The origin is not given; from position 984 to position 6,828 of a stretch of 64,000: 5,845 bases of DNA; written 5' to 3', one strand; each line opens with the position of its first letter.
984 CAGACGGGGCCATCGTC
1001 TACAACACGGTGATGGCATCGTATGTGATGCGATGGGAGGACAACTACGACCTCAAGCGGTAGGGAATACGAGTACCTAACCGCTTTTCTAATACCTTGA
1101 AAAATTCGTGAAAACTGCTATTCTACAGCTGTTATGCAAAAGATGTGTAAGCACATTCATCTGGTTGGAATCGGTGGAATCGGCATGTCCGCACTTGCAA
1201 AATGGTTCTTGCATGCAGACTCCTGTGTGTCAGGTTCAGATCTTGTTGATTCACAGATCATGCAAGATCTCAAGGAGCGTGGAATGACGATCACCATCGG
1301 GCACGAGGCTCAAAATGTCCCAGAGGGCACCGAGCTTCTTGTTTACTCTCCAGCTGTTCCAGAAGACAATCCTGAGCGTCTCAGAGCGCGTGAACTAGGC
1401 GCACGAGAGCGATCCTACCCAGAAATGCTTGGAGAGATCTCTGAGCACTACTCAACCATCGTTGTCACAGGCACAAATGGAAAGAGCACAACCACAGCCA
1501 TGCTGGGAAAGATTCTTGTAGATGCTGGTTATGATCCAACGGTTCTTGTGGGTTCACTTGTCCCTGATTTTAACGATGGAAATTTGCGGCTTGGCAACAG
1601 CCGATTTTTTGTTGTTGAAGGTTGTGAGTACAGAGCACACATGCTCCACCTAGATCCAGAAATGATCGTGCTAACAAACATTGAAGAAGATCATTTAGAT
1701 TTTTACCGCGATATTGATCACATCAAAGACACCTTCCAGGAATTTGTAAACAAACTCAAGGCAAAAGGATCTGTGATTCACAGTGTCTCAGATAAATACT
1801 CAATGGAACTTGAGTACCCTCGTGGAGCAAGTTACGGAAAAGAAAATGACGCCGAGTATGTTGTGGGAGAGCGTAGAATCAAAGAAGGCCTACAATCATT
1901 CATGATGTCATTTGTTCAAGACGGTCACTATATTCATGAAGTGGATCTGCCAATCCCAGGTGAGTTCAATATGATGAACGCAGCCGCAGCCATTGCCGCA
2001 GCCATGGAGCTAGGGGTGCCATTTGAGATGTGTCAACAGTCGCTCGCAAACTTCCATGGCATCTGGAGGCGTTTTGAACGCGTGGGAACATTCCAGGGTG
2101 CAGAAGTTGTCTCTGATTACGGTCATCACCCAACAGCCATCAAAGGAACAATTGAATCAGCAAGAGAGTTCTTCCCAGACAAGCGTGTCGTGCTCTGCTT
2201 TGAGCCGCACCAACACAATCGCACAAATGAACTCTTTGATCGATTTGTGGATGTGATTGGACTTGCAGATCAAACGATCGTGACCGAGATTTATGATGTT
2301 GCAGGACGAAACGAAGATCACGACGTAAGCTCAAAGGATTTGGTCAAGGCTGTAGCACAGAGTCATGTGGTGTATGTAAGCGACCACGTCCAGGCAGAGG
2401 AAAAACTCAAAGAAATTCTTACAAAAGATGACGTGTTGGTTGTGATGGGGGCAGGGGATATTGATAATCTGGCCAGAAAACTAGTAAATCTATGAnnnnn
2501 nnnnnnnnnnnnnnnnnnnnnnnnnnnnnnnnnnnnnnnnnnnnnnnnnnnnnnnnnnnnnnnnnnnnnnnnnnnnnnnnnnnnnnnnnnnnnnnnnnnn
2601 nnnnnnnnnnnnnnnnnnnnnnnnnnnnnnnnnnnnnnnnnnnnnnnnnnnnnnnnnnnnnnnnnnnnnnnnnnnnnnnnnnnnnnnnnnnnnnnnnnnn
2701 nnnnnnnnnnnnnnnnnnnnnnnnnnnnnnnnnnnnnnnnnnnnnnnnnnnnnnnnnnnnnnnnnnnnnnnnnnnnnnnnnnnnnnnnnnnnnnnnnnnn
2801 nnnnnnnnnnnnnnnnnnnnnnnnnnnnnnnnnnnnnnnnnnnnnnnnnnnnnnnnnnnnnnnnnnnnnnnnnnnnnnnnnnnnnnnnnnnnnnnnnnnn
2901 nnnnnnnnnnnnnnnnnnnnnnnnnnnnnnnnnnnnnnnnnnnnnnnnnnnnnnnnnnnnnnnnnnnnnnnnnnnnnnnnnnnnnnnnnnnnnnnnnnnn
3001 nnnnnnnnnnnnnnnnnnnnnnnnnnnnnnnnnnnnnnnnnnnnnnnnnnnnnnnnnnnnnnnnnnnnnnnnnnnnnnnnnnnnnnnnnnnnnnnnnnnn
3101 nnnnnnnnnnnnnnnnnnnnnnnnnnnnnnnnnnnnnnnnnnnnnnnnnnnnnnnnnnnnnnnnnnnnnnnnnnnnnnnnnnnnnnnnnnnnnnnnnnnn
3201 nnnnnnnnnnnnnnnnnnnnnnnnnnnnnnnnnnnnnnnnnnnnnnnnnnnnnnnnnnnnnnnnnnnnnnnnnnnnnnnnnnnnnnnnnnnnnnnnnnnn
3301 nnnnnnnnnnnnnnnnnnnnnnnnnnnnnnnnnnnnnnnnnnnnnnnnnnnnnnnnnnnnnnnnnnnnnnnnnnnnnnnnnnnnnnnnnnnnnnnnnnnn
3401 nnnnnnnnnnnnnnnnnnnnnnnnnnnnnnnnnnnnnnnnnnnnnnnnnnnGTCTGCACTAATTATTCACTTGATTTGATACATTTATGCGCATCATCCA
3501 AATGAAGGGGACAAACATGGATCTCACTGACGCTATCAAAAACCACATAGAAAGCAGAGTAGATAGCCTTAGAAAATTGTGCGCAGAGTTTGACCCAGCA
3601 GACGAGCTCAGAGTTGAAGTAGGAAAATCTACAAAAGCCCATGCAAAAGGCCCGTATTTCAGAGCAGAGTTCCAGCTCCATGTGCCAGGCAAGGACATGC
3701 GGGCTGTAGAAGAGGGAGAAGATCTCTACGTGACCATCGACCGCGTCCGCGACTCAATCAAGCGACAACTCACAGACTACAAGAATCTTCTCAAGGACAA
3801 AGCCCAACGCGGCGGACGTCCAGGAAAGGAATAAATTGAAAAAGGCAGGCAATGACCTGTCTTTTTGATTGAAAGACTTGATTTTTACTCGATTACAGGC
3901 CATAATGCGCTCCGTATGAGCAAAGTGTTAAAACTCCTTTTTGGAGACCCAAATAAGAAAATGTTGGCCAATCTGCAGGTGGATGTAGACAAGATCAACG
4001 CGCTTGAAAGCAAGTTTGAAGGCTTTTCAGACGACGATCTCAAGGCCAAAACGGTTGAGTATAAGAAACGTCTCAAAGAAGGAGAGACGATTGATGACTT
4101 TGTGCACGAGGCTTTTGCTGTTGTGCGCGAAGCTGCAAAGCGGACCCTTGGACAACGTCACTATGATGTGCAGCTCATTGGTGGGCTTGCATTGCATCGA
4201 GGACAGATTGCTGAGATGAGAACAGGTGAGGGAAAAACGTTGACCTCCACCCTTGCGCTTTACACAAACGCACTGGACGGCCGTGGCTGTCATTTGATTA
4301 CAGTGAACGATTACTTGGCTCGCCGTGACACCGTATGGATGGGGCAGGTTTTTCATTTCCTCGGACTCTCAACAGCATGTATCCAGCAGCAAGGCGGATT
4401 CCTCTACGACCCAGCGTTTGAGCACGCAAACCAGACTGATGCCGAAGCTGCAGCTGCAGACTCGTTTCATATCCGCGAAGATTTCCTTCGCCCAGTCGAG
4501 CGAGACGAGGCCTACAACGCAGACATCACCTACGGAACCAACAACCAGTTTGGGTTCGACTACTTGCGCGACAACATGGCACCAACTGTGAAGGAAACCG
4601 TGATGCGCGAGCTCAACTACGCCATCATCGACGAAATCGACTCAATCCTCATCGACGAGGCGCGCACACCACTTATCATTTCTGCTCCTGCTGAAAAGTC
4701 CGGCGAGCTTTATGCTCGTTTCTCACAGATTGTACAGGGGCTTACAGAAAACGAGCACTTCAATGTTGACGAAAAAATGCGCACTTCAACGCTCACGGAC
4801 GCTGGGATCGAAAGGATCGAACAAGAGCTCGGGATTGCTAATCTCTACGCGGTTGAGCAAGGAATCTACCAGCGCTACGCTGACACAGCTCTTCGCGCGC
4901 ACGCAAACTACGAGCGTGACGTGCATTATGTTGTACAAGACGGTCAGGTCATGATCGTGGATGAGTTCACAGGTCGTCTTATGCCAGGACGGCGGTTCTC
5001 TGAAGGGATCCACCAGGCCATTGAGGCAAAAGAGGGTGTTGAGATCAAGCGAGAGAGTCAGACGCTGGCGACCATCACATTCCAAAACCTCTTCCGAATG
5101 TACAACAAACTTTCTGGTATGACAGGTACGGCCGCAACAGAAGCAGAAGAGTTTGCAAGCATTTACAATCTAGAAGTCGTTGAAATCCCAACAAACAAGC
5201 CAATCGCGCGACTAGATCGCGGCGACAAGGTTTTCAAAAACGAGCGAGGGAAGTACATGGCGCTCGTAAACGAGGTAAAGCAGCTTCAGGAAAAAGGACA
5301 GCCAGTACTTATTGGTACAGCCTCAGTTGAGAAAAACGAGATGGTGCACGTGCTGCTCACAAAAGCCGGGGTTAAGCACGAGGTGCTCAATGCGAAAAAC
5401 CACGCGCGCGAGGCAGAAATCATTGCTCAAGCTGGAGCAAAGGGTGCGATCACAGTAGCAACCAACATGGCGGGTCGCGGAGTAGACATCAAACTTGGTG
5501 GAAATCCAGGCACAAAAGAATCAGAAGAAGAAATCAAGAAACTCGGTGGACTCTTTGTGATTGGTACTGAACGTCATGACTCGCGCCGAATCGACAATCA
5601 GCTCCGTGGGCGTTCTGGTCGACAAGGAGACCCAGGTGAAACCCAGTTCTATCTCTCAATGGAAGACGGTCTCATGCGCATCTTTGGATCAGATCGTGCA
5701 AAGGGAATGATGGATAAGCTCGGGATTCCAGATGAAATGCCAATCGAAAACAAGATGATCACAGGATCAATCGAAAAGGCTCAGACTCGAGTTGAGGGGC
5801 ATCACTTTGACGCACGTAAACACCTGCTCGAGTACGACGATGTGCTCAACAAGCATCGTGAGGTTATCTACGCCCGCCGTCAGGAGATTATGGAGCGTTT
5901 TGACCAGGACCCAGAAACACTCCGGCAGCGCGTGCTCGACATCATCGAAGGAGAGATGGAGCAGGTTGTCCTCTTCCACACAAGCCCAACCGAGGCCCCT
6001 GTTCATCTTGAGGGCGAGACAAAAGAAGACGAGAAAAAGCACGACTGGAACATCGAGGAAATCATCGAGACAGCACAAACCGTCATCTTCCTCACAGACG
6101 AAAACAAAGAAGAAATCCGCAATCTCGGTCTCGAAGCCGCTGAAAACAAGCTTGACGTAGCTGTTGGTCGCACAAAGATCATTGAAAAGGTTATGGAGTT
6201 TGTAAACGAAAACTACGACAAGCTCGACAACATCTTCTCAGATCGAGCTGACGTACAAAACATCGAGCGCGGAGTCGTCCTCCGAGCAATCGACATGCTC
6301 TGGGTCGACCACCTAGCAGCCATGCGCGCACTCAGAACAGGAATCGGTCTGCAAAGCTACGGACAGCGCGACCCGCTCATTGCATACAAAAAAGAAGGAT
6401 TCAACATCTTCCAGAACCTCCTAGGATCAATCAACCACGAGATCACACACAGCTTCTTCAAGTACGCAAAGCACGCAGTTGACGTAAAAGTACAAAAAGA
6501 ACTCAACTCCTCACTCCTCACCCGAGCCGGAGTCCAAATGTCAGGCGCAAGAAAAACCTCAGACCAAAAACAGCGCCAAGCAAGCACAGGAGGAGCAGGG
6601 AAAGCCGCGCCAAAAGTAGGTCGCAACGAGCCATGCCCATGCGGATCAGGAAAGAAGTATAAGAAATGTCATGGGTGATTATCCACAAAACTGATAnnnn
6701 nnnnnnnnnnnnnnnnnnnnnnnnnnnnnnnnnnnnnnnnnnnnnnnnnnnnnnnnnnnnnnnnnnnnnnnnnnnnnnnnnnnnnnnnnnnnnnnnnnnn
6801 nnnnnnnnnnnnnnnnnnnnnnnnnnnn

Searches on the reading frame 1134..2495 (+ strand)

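Call 79: search_protein_families(library=pfam, proteins=[window:1134-2495:+], max_evalue=0.00001)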
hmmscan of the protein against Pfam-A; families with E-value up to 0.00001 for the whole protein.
window:1134-2495:+ (453 aa): 3 families
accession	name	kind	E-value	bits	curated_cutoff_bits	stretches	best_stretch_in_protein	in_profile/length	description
PF08245.18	Mur_ligase_M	-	2.3e-26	93.4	24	1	111-290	1-200/200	Mur ligase middle domain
PF01225.30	Mur_ligase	-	8.5e-22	77.8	21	1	7-106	1-94/95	Mur ligase family, catalytic domain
PF02875.26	Mur_ligase_C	-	2.1e-21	77.5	28.4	1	312-441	1-127/127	Mur ligase, glutamate ligase domain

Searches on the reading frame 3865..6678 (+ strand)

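Call 79: search_protein_families(library=pfam, proteins=[window:3865-6678:+], max_evalue=0.00001)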
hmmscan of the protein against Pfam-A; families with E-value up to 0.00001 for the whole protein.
window:3865-6678:+ (937 aa): 5 families
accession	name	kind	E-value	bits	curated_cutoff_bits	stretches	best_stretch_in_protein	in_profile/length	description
PF07517.20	SecA_DEAD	-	8.5e-123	409.7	24.6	1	24-430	3-289/290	SecA DEAD-like domain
PF21090.3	P-loop_SecA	-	3.5e-78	262.4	27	2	446-552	1-107/205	SecA P-loop domain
PF07516.18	SecA_SW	-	1.5e-55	188.8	26.7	1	626-867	1-199/200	SecA Wing and Scaffold domain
PF01043.26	SecA_PP_bind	-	3.4e-38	131.1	23.5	1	279-387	2-110/110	SecA preprotein cross-linking domain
PF02810.21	SEC-C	-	7e-10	39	20.4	1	920-937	1-18/19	SEC-C motif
